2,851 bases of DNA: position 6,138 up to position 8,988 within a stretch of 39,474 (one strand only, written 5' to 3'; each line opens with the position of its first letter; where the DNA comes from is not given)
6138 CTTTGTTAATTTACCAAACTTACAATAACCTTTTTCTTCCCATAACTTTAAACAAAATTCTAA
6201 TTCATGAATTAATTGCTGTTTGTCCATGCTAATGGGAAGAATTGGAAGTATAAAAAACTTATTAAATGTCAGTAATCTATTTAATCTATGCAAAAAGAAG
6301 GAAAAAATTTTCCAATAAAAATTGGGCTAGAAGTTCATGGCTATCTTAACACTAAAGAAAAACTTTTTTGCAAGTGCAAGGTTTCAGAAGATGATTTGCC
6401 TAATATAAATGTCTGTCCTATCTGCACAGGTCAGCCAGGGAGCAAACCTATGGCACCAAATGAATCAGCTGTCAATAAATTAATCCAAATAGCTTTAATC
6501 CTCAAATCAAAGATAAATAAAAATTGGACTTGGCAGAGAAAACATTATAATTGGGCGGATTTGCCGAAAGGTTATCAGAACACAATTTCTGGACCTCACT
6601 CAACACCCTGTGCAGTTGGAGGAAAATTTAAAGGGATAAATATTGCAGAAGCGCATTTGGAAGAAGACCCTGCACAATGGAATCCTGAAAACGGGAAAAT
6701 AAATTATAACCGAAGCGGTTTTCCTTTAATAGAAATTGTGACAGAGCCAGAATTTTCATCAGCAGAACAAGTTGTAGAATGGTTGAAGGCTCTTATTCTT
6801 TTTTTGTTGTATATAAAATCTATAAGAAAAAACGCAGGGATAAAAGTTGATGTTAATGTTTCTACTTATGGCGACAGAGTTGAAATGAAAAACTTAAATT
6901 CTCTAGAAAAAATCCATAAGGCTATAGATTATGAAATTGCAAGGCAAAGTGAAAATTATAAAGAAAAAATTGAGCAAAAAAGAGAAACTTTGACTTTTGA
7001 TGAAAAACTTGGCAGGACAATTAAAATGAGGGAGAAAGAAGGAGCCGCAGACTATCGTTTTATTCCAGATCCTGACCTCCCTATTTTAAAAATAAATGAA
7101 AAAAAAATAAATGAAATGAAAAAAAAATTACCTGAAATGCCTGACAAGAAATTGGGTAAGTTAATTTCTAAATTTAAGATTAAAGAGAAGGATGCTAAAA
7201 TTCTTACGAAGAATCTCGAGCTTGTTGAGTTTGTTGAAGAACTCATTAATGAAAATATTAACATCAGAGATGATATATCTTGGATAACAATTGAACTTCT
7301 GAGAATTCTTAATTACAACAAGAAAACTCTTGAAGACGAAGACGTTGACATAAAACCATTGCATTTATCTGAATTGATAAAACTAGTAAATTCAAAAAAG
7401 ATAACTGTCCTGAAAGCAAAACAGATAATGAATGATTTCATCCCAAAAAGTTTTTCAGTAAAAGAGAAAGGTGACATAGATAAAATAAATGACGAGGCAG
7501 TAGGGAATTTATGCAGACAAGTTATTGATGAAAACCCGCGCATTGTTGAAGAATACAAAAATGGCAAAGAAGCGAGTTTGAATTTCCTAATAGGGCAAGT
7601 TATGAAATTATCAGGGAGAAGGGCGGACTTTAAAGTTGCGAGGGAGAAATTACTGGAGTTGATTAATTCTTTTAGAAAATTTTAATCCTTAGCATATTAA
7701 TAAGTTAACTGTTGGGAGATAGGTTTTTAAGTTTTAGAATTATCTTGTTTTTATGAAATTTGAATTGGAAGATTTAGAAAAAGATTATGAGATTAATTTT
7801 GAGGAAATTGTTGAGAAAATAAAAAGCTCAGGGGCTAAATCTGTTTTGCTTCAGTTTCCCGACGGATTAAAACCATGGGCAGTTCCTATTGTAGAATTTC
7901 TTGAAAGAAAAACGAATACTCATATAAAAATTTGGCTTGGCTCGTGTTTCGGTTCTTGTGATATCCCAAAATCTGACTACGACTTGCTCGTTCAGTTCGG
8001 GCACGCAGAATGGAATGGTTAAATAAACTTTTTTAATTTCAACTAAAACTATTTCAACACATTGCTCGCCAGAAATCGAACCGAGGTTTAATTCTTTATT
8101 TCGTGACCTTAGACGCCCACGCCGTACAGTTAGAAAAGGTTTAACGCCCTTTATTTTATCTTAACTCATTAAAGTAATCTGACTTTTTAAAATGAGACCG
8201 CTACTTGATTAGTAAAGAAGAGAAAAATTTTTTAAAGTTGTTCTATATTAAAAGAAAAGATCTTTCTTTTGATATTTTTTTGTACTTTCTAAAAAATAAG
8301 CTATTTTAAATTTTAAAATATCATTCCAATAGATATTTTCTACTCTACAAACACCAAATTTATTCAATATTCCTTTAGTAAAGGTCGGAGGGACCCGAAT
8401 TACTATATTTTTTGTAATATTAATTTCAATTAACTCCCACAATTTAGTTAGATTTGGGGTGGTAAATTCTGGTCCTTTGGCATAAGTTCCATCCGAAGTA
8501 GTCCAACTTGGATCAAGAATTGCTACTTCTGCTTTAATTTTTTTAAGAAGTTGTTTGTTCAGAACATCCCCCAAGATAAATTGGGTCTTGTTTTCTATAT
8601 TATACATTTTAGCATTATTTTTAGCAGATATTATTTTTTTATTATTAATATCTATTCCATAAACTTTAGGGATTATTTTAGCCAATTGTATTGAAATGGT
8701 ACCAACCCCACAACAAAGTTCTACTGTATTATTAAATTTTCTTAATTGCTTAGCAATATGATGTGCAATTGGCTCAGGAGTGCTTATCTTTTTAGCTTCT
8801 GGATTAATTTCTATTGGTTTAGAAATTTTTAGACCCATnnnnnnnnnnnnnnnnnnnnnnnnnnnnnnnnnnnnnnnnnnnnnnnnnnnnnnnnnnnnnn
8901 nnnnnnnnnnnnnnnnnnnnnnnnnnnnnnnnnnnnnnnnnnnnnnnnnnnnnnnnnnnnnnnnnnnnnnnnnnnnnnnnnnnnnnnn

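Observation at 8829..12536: Giant 1235-aa fusion of a GT9 heptosyltransferase-like domain, about 770 aa of unknown sequence, and a Kdo/WaaP/RIO-like kinase domain, in an archaeon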

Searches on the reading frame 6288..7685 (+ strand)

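Call 6: search_protein_families(library=pfam, proteins=[window:6288-7685:+], max_evalue=1)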
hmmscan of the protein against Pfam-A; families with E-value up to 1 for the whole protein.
window:6288-7685:+ (465 aa): 2 families
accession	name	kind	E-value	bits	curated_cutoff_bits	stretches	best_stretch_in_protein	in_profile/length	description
PF02934.20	GatB_N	-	5e-74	249.4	23.4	1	11-274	2-276/277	GatB/GatE catalytic domain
PF02637.23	GatB_Yqey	-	3.4e-27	95.6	27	1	314-458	1-147/148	GatB domain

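Call 7: search_protein_families(library=ncbifam, proteins=[window:6288-7685:+], max_evalue=1)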
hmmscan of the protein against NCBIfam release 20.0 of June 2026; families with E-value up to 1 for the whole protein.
window:6288-7685:+ (465 aa): 9 families
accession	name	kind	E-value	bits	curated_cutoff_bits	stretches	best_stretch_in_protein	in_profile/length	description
NF004012.0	PRK05477.1-2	equivalog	2.6e-125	418.9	338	1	7-460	3-479/481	Asp-tRNA(Asn)/Glu-tRNA(Gln) amidotransferase subunit GatB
TIGR00133.1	gatB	equivalog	2.3e-123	412.3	314.8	1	7-459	3-480/481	Asp-tRNA(Asn)/Glu-tRNA(Gln) amidotransferase subunit GatB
NF004014.0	PRK05477.1-4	equivalog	3.6e-100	336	414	1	7-453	2-468/475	Asp-tRNA(Asn)/Glu-tRNA(Gln) amidotransferase subunit GatB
NF004015.0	PRK05477.1-5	equivalog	8.5e-87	291.8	628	1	5-454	12-481/488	Asp-tRNA(Asn)/Glu-tRNA(Gln) amidotransferase subunit GatB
NF004011.1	PRK05477.1-1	equivalog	1.2e-86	291.3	680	1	7-458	2-472/475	Asp-tRNA(Asn)/Glu-tRNA(Gln) amidotransferase subunit GatB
NF004013.0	PRK05477.1-3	equivalog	2.8e-75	253.7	653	1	7-459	16-499/501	Asp-tRNA(Asn)/Glu-tRNA(Gln) amidotransferase subunit GatB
NF003107.0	PRK04028.1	equivalog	1.6e-44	152.3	456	3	54-225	91-265/630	Glu-tRNA(Gln) amidotransferase subunit GatE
TIGR00134.1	gatE_arch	equivalog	1.6e-32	112.6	319.55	3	242-460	408-619/622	Glu-tRNA(Gln) amidotransferase subunit GatE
NF011291.0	PRK14703.1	equivalog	5.4e-19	67.9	681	1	211-457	520-765/769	glutamine--tRNA ligase/YqeY domain fusion protein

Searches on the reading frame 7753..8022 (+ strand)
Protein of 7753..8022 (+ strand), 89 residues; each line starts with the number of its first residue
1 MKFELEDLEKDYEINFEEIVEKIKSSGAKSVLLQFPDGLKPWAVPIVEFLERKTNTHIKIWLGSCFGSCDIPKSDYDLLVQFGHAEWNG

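Call 6: search_protein_families(library=pfam, proteins=[window:7753-8022:+], max_evalue=1)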
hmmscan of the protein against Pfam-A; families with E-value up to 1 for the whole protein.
window:7753-8022:+ (89 aa): 1 family
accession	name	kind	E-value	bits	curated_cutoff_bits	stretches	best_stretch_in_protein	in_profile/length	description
PF01866.22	Diphthamide_syn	-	9.7e-09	35.5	33.2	1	35-86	1-56/302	Putative diphthamide synthesis protein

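Call 7: search_protein_families(library=ncbifam, proteins=[window:7753-8022:+], max_evalue=1)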
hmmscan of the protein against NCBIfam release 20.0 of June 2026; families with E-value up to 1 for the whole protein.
window:7753-8022:+ (89 aa): 4 families
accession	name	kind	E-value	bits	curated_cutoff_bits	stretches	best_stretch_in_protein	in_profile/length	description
TIGR00322.1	diphth2_R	domain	2.4e-18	66.6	35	1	12-86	1-81/320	diphthamide biosynthesis enzyme Dph1/Dph2 domain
TIGR03682.1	arCOG04112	equivalog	3.9e-13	49.3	202.8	1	28-87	2-64/308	diphthamide biosynthesis enzyme Dph2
TIGR00272.1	DPH2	equivalog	0.0004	19.2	184.05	1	6-69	31-95/497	diphthamide biosynthesis protein 2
TIGR02343.1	chap_CCT_epsi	equivalog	0.2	10.3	710.5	1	5-35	269-299/532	T-complex protein 1 subunit epsilon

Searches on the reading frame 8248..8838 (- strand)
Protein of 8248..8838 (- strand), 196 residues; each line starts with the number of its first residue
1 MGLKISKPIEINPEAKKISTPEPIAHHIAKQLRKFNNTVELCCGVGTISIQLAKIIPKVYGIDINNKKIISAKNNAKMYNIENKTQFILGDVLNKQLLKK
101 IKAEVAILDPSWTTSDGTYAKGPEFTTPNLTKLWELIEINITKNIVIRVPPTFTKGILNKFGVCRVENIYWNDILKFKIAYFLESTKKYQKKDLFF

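Call 6: search_protein_families(library=pfam, proteins=[window:8248-8838:-], max_evalue=1)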
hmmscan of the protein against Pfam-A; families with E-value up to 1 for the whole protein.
window:8248-8838:- (196 aa): 21 families
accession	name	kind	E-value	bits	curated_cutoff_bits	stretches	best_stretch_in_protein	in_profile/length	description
PF09445.16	Methyltransf_15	-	4.5e-14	52.8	22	1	38-115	4-84/165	RNA cap guanine-N2 methyltransferase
PF13847.12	Methyltransf_31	-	9.8e-09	35.5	27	1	36-102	5-74/145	Methyltransferase domain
PF05175.20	MTS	-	8.5e-07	29.2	23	1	28-97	27-95/170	Methyltransferase small domain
PF13649.12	Methyltransf_25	-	6e-06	27.3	27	1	40-95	3-58/97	Methyltransferase domain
PF02475.24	TRM5-TYW2_MTfase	-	6.6e-06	26.6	28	1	27-95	29-99/164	TRM5/TYW2 methyltransferase domain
PF12847.13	Methyltransf_18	-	2.1e-05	25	27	1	27-99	7-81/151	Methyltransferase domain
PF06325.19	PrmA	-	0.00041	20.4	22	1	30-104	157-228/296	Ribosomal protein L11 methyltransferase (PrmA)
PF05958.17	tRNA_U5-meth_tr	-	0.00088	18.8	23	1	36-83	203-250/357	tRNA (Uracil-5-)-methyltransferase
PF02384.22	N6_Mtase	-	0.00092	19.1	20.4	1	19-115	29-138/311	N-6 DNA Methylase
PF16522.10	FliS_cochap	-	0.0025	18.1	43.2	1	24-104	25-102/149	Flagellar FLiS export co-chaperone, HP1076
PF08241.18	Methyltransf_11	-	0.0035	18.4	21.2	1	40-94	2-53/95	Methyltransferase domain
PF01170.24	UPF0020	-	0.0051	17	22.3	1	55-113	76-132/197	RMKL-like, methyltransferase domain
PF13679.12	Methyltransf_32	-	0.0059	17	27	1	32-97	23-94/143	Methyltransferase domain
PF02390.23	Methyltransf_4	-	0.0059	16.5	24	1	38-83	5-52/173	Putative methyltransferase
PF19856.4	DUF6331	-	0.0084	16.8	25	1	38-100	26-86/103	Family of unknown function (DUF6331)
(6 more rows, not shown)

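Call 7: search_protein_families(library=ncbifam, proteins=[window:8248-8838:-], max_evalue=1)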
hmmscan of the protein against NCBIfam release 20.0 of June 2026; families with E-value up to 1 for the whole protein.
window:8248-8838:- (196 aa): 44 families (the best 25 are shown)
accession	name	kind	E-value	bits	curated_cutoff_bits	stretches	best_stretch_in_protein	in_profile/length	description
TIGR00479.1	rumA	equivalog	3e-12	46.1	183.55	1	29-114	288-375/432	23S rRNA (uracil(1939)-C(5))-methyltransferase RlmD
TIGR03534.1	RF_mod_PrmC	equivalog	1.8e-08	34.1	199.1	1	27-96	79-151/253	peptide chain release factor N(5)-glutamine methyltransferase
NF011529.0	PRK14968.1-3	equivalog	2.4e-08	33.6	162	1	29-94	27-93/198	putative methyltransferase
TIGR00536.1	hemK_fam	subfamily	8e-08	31.7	115.5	1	34-99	114-181/286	HemK family protein methyltransferase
TIGR03533.1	L3_gln_methyl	equivalog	7e-07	28.8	229.7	1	31-125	116-212/284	50S ribosomal protein L3 N(5)-glutamine methyltransferase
NF047732.1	tRNAMtaseTrm5bMeth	equivalog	7.2e-07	28.5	500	1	28-96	192-259/337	tRNA (guanine(37)-N1)-methyltransferase Trm5b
TIGR02021.1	BchM-ChlM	equivalog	7.6e-06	25.5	158.9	1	37-95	57-115/218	magnesium protoporphyrin IX methyltransferase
TIGR02469.1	CbiT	equivalog_domain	8e-06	26.1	78.3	1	31-93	16-79/124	precorrin-6Y C5,15-methyltransferase (decarboxylating) subunit CbiT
NF001244.0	PRK00216.1-5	equivalog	8.1e-06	25.3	216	1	34-97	46-114/236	bifunctional demethylmenaquinone methyltransferase/2-methoxy-6-polyprenyl-1,4-benzoquinol methylase UbiE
NF001556.0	PRK00377.1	equivalog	1.2e-05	25.2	238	1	31-104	37-111/198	cobalt-precorrin-6Y C(15)-methyltransferase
NF047730.1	tRNAMtaseTrm5b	equivalog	2.5e-05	23.6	600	1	36-108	183-252/330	tRNA (guanine(37)-N1)-methyltransferase Trm5b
NF043040.1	corrin_prot_MT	hypoth_equivalog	4.6e-05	22.9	180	1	24-92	30-99/216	corrinoid protein-associated methyltransferase CpaM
NF002909.0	PRK03522.2-1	equivalog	7.7e-05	22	553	1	38-110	236-307/374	23S rRNA (uracil(747)-C(5))-methyltransferase RlmC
TIGR00537.1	hemK_rel_arch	hypoth_equivalog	7.8e-05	22.5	87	1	33-110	18-90/179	HemK2/MTQ2 family protein methyltransferase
NF009639.0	PRK13168.1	equivalog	8.7e-05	21.6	458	1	36-111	302-379/446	23S rRNA (uracil(1939)-C(5))-methyltransferase RlmD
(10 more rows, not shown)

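Call 57: search_protein_families(library=padloc, proteins=[window:8251-8838:-], max_evalue=0.1)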
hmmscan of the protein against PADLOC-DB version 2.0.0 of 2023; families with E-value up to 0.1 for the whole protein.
window:8251-8838:- (196 aa): 2 families
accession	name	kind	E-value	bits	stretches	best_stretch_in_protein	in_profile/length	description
PDLC04134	mad2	-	1e-11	42.4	1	20-115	275-370/492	mads_2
PDLC03310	MTase_II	-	0.0011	15.9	1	19-107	15-113/475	Type II methyltransferase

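Call 99: search_solved_structures(query=window:8251-8838:-, max_evalue=0.001)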
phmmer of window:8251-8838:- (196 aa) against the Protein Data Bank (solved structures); distinct sequences matched with E-value up to 0.001: 8.
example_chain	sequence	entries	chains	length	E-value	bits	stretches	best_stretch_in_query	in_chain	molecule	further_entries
3egi_A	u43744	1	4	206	9.6e-17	64.6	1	11-184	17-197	Trimethylguanosine synthase homolog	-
3gdh_A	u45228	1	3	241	1.5e-16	64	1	11-184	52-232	Trimethylguanosine synthase homolog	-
3lby_A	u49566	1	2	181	9.3e-05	25.5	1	20-140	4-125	Putative uncharacterized protein SMU.1697c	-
1ve3_A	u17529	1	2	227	0.00021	24.4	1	16-94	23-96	hypothetical protein PH0226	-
5zq1_A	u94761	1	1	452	0.00068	22.7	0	31-111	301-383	Uncharacterized RNA methyltransferase SP_1029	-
5zq0_A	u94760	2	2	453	0.00068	22.7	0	31-111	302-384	Uncharacterized RNA methyltransferase SP_1029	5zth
5xj1_A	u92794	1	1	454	0.00069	22.7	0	31-111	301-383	Uncharacterized RNA methyltransferase SP_1029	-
5xj2_A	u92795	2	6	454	0.00069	22.7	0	31-111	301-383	Uncharacterized RNA methyltransferase SP_1029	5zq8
